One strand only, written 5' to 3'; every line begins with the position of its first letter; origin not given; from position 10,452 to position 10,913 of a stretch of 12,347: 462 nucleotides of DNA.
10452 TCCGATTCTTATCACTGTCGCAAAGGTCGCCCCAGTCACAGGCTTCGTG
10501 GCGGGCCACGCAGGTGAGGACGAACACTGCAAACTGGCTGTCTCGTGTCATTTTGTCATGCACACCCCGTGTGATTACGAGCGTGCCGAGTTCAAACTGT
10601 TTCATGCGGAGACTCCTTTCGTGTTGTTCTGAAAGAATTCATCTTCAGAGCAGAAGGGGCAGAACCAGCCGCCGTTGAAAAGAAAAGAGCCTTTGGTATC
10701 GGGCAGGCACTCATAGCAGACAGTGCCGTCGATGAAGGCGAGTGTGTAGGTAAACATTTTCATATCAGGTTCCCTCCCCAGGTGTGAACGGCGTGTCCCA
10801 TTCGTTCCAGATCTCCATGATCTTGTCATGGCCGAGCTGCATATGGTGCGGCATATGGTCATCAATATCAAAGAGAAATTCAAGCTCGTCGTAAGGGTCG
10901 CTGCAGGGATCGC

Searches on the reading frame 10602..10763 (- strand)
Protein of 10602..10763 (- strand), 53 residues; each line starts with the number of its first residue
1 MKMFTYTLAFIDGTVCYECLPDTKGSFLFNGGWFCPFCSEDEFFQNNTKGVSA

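Call 3: search_protein_families(library=pfam, max_evalue=0.01, proteins=[window:10602-10763:-])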
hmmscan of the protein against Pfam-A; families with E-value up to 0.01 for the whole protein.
window:10602-10763:- (53 aa): 1 family
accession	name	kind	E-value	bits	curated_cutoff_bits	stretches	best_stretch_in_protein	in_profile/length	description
PF14471.11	DUF4428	-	0.004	17.4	27.8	0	2-20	10-27/51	Domain of unknown function (DUF4428)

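Call 4: search_protein_families(library=phrogs, max_evalue=0.01, proteins=[window:10602-10763:-])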
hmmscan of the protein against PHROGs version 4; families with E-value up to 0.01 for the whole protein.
window:10602-10763:- (53 aa): 0 families

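Call 33: search_protein_families(library=pfam, max_evalue=10, proteins=[window:10602-10763:-])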
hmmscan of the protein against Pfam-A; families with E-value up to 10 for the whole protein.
window:10602-10763:- (53 aa): 3 families
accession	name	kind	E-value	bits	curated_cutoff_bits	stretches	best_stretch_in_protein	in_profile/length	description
PF14471.11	DUF4428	-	0.004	17.4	27.8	1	2-20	10-27/51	Domain of unknown function (DUF4428)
PF02977.21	CarbpepA_inh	-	0.055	13.7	25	1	31-39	20-28/46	Carboxypeptidase A inhibitor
PF08273.17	Zn_Ribbon_Prim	-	0.16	12.7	23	1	21-40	18-33/37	Zinc-binding domain of primase-helicase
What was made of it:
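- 10602..10763 (-): z53: 53-aa mini-protein with C16-x2-C19 ... C35-x2-C38. It starts 1 nt after the upstream stop and overlaps the downstream start by 4 nt (ATGA). The DUF4428 match is sub-threshold (17.4 bits against a cut-off of 27.8; calls 3, 33).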

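Call 34: search_protein_families(library=ncbifam, max_evalue=1, proteins=[window:10602-10763:-])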
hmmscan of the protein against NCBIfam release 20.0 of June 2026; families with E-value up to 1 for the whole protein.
window:10602-10763:- (53 aa): 0 families

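Call 78: search_protein_families(library=padloc, max_evalue=0.01, proteins=[window:10602-10763:-])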
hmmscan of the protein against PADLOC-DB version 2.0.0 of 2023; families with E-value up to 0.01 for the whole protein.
window:10602-10763:- (53 aa): 0 families
